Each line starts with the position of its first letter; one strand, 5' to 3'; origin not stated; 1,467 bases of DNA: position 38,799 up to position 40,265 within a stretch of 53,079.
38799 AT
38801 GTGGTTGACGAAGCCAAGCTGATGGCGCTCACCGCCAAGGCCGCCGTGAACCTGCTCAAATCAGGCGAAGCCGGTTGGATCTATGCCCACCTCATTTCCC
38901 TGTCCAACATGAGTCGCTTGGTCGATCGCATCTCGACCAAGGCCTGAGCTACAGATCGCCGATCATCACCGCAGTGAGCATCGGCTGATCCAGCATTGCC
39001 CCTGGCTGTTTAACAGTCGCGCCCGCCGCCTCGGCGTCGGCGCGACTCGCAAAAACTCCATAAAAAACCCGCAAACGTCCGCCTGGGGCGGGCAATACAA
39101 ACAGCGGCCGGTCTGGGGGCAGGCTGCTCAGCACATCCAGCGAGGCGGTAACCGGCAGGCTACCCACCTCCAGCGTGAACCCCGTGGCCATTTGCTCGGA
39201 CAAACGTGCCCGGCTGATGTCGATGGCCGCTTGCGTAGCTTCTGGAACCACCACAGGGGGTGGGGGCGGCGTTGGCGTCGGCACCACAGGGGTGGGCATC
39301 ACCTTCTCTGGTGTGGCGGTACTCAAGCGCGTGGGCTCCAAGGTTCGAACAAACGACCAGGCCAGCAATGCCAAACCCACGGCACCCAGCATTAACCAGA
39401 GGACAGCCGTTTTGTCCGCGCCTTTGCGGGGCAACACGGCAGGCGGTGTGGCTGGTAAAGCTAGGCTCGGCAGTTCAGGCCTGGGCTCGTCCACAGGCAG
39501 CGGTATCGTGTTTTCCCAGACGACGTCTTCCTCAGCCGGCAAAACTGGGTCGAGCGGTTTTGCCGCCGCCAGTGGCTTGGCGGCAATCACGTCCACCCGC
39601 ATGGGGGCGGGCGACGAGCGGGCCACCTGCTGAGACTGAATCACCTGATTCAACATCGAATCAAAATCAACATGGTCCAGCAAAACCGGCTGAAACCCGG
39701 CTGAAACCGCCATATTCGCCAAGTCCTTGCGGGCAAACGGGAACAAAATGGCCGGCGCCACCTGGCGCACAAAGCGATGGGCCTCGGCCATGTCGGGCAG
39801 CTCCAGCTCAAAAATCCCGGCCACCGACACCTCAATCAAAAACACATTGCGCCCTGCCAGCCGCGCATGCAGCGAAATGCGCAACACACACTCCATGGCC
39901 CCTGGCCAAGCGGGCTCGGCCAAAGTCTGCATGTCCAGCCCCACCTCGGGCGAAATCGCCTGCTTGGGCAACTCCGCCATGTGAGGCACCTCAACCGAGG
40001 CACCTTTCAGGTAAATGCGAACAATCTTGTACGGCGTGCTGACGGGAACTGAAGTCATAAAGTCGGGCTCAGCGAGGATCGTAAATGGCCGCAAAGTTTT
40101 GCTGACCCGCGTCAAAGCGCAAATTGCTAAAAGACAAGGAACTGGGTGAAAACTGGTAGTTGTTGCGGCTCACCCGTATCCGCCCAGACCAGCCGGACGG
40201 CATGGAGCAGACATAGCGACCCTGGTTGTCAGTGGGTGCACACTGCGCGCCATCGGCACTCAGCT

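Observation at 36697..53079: Locus-level view: a two-partner secretion system embedded with SecB-like, SPOR-like, FecR-like, RCC1 and SapC genes. This is a candidate undescribed accessory set.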

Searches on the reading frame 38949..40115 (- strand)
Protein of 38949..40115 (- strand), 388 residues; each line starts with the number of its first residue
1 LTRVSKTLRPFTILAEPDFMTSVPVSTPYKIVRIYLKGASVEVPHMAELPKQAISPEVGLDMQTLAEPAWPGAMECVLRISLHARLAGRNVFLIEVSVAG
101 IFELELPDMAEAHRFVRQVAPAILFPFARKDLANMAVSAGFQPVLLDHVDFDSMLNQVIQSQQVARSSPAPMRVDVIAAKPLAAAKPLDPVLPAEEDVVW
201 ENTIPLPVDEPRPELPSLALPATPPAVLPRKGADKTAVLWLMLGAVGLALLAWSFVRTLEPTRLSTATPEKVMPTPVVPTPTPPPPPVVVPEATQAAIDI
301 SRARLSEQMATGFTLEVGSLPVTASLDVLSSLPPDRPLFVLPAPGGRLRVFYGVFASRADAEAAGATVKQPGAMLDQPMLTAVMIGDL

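Call 6: search_protein_families(library=pfam, proteins=[window:38949-40115:-], max_evalue=0.1)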
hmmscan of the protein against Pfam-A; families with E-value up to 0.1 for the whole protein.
window:38949-40115:- (388 aa): 2 families
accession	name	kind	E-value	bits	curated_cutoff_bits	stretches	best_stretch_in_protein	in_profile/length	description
PF02556.19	SecB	-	4.5e-27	95.1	26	1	29-161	8-140/141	Preprotein translocase subunit SecB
PF10399.14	UCR_Fe-S_N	-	0.033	14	24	1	242-261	21-40/41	Ubiquitinol-cytochrome C reductase Fe-S subunit TAT signal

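Call 7: search_protein_families(library=ncbifam, proteins=[window:38949-40115:-], max_evalue=0.1)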
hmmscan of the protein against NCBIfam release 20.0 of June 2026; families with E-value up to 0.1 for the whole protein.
window:38949-40115:- (388 aa): 7 families
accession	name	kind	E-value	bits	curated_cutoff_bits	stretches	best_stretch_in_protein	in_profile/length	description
TIGR00809.1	secB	equivalog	1.4e-25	89.9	102.8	1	30-157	8-135/140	protein-export chaperone SecB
NF004393.0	PRK05751.1-4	equivalog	4.5e-25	88.1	180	1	29-167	17-155/165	protein-export chaperone SecB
NF004394.0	PRK05751.1-5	equivalog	6.6e-24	84.5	181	1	29-166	10-147/156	protein-export chaperone SecB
NF004392.0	PRK05751.1-3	equivalog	1.7e-21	76.7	143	1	27-165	13-153/160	protein-export chaperone SecB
NF004390.0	PRK05751.1-1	equivalog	6.5e-18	65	277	1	28-164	10-146/155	protein-export chaperone SecB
NF004391.0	PRK05751.1-2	equivalog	4.2e-15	55.8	223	1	28-163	21-156/171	protein-export chaperone SecB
NF009590.0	PRK13031.1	equivalog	6.4e-10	39.5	244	1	29-160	9-141/149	preprotein translocase subunit SecB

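Call 8: find_homologous_proteins(query=window:38949-40115:-)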
Query window:38949-40115:- (388 aa): 72 proteins with E <= 0.001 among 8000 candidates.
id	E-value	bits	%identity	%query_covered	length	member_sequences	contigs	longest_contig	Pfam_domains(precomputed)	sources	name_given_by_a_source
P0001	9.0e-231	784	100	95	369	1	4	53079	PF02556.20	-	-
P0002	1.1e-169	583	77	95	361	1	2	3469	PF02556.20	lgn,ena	-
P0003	6.6e-157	541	74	95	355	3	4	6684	PF02556.20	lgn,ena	-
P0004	1.6e-156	540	99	41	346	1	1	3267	PF02556.20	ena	-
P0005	1.6e-154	533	73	95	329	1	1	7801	PF02556.20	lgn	-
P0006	1.6e-150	520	73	95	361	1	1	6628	PF02556.20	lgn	-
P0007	3.0e-137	476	67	95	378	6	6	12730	PF02556.20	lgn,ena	-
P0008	8.5e-134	465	70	88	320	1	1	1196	PF02556.20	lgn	-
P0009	2.6e-115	404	78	64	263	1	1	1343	PF02556.20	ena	-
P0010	3.0e-103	364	54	93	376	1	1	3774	PF02556.20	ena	-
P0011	3.4e-103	364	51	93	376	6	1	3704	PF02556.20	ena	-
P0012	8.9e-103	363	54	94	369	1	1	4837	PF02556.20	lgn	-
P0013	9.4e-103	363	54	94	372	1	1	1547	PF02556.20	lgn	-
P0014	2.1e-102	362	54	95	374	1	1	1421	PF02556.20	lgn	-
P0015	2.1e-102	362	52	96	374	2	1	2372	PF02556.20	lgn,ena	-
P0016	1.9e-100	355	52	97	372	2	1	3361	PF02556.20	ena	-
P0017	2.7e-100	355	54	94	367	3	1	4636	PF02556.20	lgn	-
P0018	3.7e-100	354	53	93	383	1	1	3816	PF02556.20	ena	-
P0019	2.8e-99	351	53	94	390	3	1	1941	PF02556.20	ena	-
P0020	6.8e-99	350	99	43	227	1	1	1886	PF02556.20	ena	-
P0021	1.4e-96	342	49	94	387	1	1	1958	PF02556.20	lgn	-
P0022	1.5e-96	342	52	94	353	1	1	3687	PF02556.20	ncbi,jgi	jgi:preprotein translocase subunit SecB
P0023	2.1e-94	335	50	95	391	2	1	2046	PF02556.20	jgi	-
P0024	8.5e-93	330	50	94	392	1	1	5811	PF02556.20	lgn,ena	-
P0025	3.6e-91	325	50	94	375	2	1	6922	PF02556.20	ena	-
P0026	4.5e-90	321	51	95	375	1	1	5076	PF02556.20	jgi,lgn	jgi:preprotein translocase subunit SecB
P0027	4.7e-90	321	51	89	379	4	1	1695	PF02556.20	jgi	jgi:preprotein translocase subunit SecB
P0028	1.7e-89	319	50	99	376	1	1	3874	PF02556.20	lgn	-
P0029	4.9e-89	317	71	40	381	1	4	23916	PF02556.20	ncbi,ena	-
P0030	1.7e-87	312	67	47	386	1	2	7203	PF02556.20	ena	-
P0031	1.6e-86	309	46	94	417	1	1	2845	PF02556.20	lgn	-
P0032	8.0e-86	307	47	94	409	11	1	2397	PF02556.20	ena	-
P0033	1.9e-85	306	79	36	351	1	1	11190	PF02556.20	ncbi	-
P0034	3.4e-84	302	74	42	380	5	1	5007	PF02556.20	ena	-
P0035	4.8e-84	301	46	94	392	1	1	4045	PF02556.20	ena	-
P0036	1.1e-82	297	40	24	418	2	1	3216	PF02556.20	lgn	-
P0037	5.5e-82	294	73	43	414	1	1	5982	PF02556.20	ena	-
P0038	2.6e-81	292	45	93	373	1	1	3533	PF02556.20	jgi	jgi:preprotein translocase subunit SecB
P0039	1.7e-80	289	45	93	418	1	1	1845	PF02556.20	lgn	-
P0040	6.3e-80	288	76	40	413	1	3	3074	PF02556.20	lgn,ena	-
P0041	3.3e-78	282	45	94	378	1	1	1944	PF02556.20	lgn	-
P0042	3.4e-78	282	47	93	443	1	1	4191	PF02556.20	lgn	-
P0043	1.4e-77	280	48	88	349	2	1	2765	PF02556.20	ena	-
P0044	9.8e-77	277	45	90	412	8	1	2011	PF02556.20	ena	-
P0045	6.2e-76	274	43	98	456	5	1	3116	PF02556.20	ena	-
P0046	1.9e-75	273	49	82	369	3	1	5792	PF02556.20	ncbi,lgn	-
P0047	1.9e-75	273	43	94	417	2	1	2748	PF02556.20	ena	-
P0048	3.8e-75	272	45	93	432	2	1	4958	PF02556.20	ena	-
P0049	7.9e-75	271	43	93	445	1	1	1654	PF02556.20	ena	-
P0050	1.2e-74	270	47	93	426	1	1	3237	PF02556.20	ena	-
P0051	1.3e-74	270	45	88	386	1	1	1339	PF02556.20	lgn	-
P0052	2.3e-72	263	44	86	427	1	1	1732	PF02556.20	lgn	-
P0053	3.0e-72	262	61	45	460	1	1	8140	PF02556.20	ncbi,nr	ncbi:MAG: protein-export chaperone SecB [Polaromonas sp.]|nr:protein-export chaperone SecB [Polaromo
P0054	5.1e-71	258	42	86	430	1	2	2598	PF02556.20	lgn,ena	-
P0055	7.2e-71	258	71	40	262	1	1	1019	PF02556.20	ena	-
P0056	9.2e-71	257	42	86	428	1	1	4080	PF02556.20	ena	-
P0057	9.2e-71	257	43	86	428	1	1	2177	PF02556.20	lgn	-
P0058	1.8e-70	256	44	87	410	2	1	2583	PF02556.20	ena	-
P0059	2.1e-70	256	43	86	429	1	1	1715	PF02556.20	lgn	-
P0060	1.3e-69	254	45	87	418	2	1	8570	PF02556.20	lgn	-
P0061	3.5e-69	252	42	94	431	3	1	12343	PF02556.20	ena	-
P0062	3.7e-69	252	60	39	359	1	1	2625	PF02556.20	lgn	-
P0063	4.0e-69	252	42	86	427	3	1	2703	PF02556.20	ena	-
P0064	4.0e-69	252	43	86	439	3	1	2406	PF02556.20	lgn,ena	-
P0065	1.0e-68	251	43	86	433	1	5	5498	PF02556.20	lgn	-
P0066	1.1e-67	247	44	85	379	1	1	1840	PF02556.20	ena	-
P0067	2.6e-65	239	44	89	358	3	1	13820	PF02556.20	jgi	jgi:preprotein translocase subunit SecB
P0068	1.2e-60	224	42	84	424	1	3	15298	PF02556.20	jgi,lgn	jgi:preprotein translocase subunit SecB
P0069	4.4e-53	199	70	33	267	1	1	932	PF11335.14,PF02556.20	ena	-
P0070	7.8e-53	198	61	37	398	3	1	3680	PF02556.20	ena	-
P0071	1.0e-43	168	62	37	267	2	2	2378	PF02556.20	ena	-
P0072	8.6e-43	165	49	38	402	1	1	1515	PF02556.20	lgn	-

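Call 10: find_related_loci(query=A1, collection=genome_contigs, flank=10000)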
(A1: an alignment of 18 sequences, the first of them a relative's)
Query A1 (369 aa) in genome_contigs; peptide patterns used: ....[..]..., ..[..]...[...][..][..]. (x = any residue, [..] = any of these).
253 stretches matched a pattern; 5 encode a relative of the query (tblastn E <= 1e-3); 5 distinct loci.
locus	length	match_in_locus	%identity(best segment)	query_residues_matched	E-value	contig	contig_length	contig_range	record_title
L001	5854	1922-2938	71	1-369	4e-149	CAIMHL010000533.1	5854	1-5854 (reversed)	MAG: uncultured beta proteobacterium isolate UppL3_bin-301 genome assembly, contig: bin-301:533/688, whole genome shotgu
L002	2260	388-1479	53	3-369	3e-104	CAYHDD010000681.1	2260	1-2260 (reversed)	MAG TPA_asm: uncultured Rhodoferax sp. isolate ERP119702_co3_83 genome assembly, contig: NODE_51039_length_2260_cov_8.35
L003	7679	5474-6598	45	7-343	2e-79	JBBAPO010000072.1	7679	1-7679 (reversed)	MAG: Rhodoferax sp. isolate EUL_169 ctg72-EUL_169, whole genome shotgun sequence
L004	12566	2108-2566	71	5-158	1e-73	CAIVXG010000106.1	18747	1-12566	MAG: uncultured beta proteobacterium isolate AM-lipid-02-D4_bin-1194 genome assembly, contig: bin-1194:106/248, whole ge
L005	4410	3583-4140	62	9-217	4e-71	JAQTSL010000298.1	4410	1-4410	MAG: Rhodoferax sp. isolate STB_186 NODE_67472_length_4410_cov_2.520430_Sandtown_B, whole genome shotgun sequence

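Call 11: find_encoding_contigs(protein=P0029, flank=10000, max_places=4)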
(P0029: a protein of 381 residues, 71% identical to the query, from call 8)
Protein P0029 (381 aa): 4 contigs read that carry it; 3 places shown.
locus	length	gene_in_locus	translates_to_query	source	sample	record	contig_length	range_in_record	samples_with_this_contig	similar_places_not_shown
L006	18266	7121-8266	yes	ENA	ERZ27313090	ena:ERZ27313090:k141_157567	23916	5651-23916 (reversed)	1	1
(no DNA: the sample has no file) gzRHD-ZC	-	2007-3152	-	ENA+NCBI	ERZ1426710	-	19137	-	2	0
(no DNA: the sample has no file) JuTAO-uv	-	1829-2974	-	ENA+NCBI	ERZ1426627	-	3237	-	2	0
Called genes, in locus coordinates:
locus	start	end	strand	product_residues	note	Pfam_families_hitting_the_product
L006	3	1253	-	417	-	?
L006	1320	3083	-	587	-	PF07244:POTRA (weak), PF08479:POTRA_2, PF03865:ShlB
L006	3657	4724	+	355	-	PF07592:DDE_Tnp_ISAZ013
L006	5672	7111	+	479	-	-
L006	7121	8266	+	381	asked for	PF02556:SecB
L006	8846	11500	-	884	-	PF02629:CoA_binding, PF13380:CoA_binding_2, PF00549:Ligase_CoA (faint), PF13607:Succ_CoA_lig, PF19045:Ligase_CoA_2, PF13549:ATP-grasp_5, PF13302:Acetyltransf_3, PF00583:Acetyltransf_1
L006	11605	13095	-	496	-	PF01814:Hemerythrin, PF00512:HisKA (faint), PF02518:HATPase_c, PF14501:HATPase_c_5 (weak)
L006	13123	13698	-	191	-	PF00072:Response_reg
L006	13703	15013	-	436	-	PF00072:Response_reg, PF08668:HDOD (weak), PF13487:HD_5, PF01966:HD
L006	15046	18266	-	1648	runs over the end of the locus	PF02743:dCache_1, PF08447:PAS_3, PF13185:GAF_2, PF00989:PAS, PF08447:PAS_3, PF08448:PAS_4, PF13426:PAS_9, PF00989:PAS, +8 more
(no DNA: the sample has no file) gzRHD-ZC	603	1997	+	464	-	PF25390:WD40_RLD, PF13540:RCC1_2, PF00415:RCC1, PF13540:RCC1_2, PF00415:RCC1 (weak)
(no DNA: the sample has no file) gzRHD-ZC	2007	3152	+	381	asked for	PF02556:SecB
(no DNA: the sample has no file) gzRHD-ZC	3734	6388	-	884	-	PF02629:CoA_binding, PF13380:CoA_binding_2, PF00549:Ligase_CoA (faint), PF13607:Succ_CoA_lig, PF19045:Ligase_CoA_2, PF13549:ATP-grasp_5, PF13302:Acetyltransf_3, PF00583:Acetyltransf_1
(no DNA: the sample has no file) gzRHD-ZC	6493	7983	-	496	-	PF01814:Hemerythrin, PF00512:HisKA (faint), PF02518:HATPase_c, PF14501:HATPase_c_5 (weak)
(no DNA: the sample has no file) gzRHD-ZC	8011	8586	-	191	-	PF00072:Response_reg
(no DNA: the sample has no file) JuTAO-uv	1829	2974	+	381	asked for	PF02556:SecB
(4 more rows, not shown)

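Call 12: find_encoding_contigs(protein=P0068, flank=10000, max_places=3)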
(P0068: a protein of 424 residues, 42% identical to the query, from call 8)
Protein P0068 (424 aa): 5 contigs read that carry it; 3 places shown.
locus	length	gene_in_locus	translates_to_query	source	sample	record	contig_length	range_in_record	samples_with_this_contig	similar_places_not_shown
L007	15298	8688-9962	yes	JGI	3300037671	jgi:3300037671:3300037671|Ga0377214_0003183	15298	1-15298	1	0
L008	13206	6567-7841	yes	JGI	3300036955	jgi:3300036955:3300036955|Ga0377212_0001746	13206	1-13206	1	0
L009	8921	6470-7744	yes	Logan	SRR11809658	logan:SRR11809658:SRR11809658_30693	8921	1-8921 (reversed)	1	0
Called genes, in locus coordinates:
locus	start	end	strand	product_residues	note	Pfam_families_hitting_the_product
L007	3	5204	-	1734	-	?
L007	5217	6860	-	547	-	PF07244:POTRA (faint), PF08479:POTRA_2, PF03865:ShlB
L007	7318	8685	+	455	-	PF25390:WD40_RLD, PF13540:RCC1_2 (weak), PF00415:RCC1 (weak), PF13540:RCC1_2, PF00415:RCC1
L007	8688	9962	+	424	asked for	PF02556:SecB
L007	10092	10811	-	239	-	PF07277:SapC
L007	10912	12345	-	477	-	PF00483:NTP_transferase, PF12804:NTP_transf_3, PF22640:ManC_GMP_beta-helix (weak), PF01050:MannoseP_isomer, PF07883:Cupin_2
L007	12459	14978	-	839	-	PF04773:FecR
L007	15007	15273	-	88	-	-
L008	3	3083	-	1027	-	?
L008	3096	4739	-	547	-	PF07244:POTRA (faint), PF08479:POTRA_2, PF03865:ShlB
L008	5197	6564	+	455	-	PF25390:WD40_RLD, PF13540:RCC1_2 (weak), PF00415:RCC1 (weak), PF13540:RCC1_2, PF00415:RCC1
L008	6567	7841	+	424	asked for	PF02556:SecB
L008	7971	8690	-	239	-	PF07277:SapC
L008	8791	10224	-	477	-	PF00483:NTP_transferase, PF12804:NTP_transf_3, PF22640:ManC_GMP_beta-helix (weak), PF01050:MannoseP_isomer, PF07883:Cupin_2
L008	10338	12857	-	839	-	PF04773:FecR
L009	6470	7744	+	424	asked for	PF02556:SecB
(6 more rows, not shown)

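Call 14: find_encoding_contigs(protein=P0067, flank=10000, max_places=2)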
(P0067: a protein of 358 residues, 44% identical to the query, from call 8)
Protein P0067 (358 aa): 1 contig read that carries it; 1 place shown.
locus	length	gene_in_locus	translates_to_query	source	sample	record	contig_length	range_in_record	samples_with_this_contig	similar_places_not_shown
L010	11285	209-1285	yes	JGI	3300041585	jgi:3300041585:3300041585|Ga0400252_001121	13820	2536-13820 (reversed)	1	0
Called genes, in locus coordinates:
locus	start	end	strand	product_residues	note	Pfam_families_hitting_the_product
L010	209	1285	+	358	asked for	PF02556:SecB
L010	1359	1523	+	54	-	-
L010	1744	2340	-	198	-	-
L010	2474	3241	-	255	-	PF07277:SapC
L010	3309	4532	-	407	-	PF26699:DUF8235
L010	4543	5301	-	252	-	-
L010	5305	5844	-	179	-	-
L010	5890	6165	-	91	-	PF00226:DnaJ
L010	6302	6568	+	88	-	PF03683:UPF0175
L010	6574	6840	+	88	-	PF11848:DUF3368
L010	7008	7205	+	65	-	PF11848:DUF3368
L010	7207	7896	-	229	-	PF00005:ABC_tran, PF02463:SMC_N (faint)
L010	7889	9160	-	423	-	PF12704:MacB_PCD, PF02687:FtsX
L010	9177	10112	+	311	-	-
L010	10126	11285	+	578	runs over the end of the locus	PF01368:DHH, PF02272:DHHA1, PF17768:RecJ_OB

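Call 15: find_encoding_contigs(protein=P0061, flank=10000, max_places=2)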
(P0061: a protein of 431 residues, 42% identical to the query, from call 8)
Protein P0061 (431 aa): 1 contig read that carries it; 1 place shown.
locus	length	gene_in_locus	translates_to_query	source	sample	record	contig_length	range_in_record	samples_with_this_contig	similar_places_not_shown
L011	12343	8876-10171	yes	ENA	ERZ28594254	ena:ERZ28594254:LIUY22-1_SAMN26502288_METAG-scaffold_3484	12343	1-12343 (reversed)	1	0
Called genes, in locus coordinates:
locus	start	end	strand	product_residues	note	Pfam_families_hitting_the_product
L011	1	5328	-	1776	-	?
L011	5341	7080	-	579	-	PF08479:POTRA_2, PF03865:ShlB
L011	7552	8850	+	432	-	PF25390:WD40_RLD, PF13540:RCC1_2, PF00415:RCC1, PF13540:RCC1_2, PF00415:RCC1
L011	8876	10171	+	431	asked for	PF02556:SecB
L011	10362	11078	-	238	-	PF07277:SapC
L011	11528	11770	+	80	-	-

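Call 16: find_encoding_contigs(protein=P0007, flank=10000, max_places=3)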
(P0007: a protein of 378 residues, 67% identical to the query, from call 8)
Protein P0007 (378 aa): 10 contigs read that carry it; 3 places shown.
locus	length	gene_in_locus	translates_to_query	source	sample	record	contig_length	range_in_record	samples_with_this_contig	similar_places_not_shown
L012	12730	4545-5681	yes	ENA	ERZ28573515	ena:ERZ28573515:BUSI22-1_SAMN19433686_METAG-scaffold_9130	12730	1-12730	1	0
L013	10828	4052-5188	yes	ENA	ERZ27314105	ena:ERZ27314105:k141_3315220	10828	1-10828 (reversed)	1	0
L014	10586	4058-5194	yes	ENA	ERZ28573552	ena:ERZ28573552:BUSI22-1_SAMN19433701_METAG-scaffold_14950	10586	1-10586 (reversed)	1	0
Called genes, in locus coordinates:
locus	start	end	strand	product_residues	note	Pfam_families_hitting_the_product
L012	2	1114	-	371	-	?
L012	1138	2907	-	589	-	PF07244:POTRA, PF08479:POTRA_2, PF03865:ShlB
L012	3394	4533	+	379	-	PF25390:WD40_RLD, PF13540:RCC1_2 (weak), PF00415:RCC1, PF13540:RCC1_2, PF00415:RCC1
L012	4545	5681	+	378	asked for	PF02556:SecB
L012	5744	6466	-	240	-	PF07277:SapC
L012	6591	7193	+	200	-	-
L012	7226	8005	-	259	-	PF10881:DUF2726 (weak)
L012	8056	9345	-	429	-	PF01595:CNNM, PF00571:CBS (faint), PF03471:CorC_HlyC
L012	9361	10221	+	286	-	PF00149:Metallophos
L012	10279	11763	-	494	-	PF00270:DEAD, PF04851:ResIII, PF00271:Helicase_C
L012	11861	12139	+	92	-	-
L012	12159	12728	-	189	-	?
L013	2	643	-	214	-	?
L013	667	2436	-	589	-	PF07244:POTRA, PF08479:POTRA_2, PF03865:ShlB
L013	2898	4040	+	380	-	PF25390:WD40_RLD, PF13540:RCC1_2 (weak), PF00415:RCC1, PF13540:RCC1_2, PF00415:RCC1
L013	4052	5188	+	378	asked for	PF02556:SecB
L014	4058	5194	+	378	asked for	PF02556:SecB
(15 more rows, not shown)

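Call 26: find_related_loci(query=A1, collection=metagenome_contigs, flank=10000)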
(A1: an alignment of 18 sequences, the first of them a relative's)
Query A1 (369 aa) in metagenome_contigs; peptide patterns used: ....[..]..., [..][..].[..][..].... (x = any residue, [..] = any of these).
426 stretches matched a pattern; 4 encode a relative of the query (tblastn E <= 1e-3); 4 distinct loci.
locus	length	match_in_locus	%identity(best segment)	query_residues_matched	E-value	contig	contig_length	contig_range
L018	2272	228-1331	48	7-369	2e-94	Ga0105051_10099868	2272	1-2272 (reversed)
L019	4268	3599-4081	74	5-166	1e-79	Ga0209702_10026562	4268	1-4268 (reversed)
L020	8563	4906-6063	42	6-343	2e-78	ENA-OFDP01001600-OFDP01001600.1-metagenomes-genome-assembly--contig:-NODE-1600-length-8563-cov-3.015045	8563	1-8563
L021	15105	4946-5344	54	7-139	2e-46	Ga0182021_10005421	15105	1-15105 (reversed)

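Call 31: search_solved_structures(query=A1, max_evalue=0.01, show_alignments=1)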
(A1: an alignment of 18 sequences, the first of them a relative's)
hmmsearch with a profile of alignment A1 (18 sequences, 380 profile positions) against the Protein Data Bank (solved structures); distinct sequences matched with E-value up to 0.01: 3.
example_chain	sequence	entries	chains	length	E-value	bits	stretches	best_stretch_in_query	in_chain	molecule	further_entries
1fx3_A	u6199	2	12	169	1.8e-22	83.5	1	5-150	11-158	PROTEIN-EXPORT PROTEIN SECB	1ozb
1qyn_A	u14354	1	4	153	3.3e-22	82.7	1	4-145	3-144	Protein-export protein secB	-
5jtl_A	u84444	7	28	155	3.3e-22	82.7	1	4-145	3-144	Protein-export protein SecB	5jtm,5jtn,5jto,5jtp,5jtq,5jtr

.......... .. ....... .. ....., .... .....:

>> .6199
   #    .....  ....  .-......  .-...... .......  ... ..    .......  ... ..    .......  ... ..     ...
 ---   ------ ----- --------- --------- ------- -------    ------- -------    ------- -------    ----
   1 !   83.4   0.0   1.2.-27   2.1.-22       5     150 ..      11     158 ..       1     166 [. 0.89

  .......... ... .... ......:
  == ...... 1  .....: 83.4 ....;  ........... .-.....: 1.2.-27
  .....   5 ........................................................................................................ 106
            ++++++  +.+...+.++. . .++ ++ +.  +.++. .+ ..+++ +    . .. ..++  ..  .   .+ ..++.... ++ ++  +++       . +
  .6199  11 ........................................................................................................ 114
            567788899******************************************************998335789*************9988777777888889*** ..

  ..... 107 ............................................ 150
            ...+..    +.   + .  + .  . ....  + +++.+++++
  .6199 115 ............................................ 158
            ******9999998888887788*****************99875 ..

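Call 34: predict_structure(alignment_id=A1)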
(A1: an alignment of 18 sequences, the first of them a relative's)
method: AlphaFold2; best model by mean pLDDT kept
length: 369 residues; sequences in the alignment: 18
mean_pLDDT: 73.8   pTM: 0.39
mean pLDDT of the five models: 73.8, 73.1, 72.1, 70.0, 68.4
residues with pLDDT >= 90: 132; 70-90: 107; 50-70: 40; < 50: 90
segments of 3 or more residues with pLDDT < 50: 1-5, 149-215, 241-257
pLDDT, mean of each block of 10 residues (from residue 1): 57 96 85 83 92 95 90 93 89 88 93 87 65 68 56 38 38 37 39 39 38 54 79 73 41 44 70 93 96 96 90 91 93 97 88 67 94
secondary structure, 60 per line:
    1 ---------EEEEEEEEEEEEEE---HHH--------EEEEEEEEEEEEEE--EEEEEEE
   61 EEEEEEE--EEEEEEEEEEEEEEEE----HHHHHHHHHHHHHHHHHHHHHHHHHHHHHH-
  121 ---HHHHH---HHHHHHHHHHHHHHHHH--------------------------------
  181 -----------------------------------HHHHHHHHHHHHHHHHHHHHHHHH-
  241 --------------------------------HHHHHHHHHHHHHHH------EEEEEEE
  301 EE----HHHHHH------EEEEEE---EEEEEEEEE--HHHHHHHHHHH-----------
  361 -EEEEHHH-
elements in order: E10-23 E38-51 E54-67 E70-85 H90-119 H124-128 H132-148 H216-239 H273-287 E294-302 H307-312 E319-324 E328-336 H339-349 E362-365
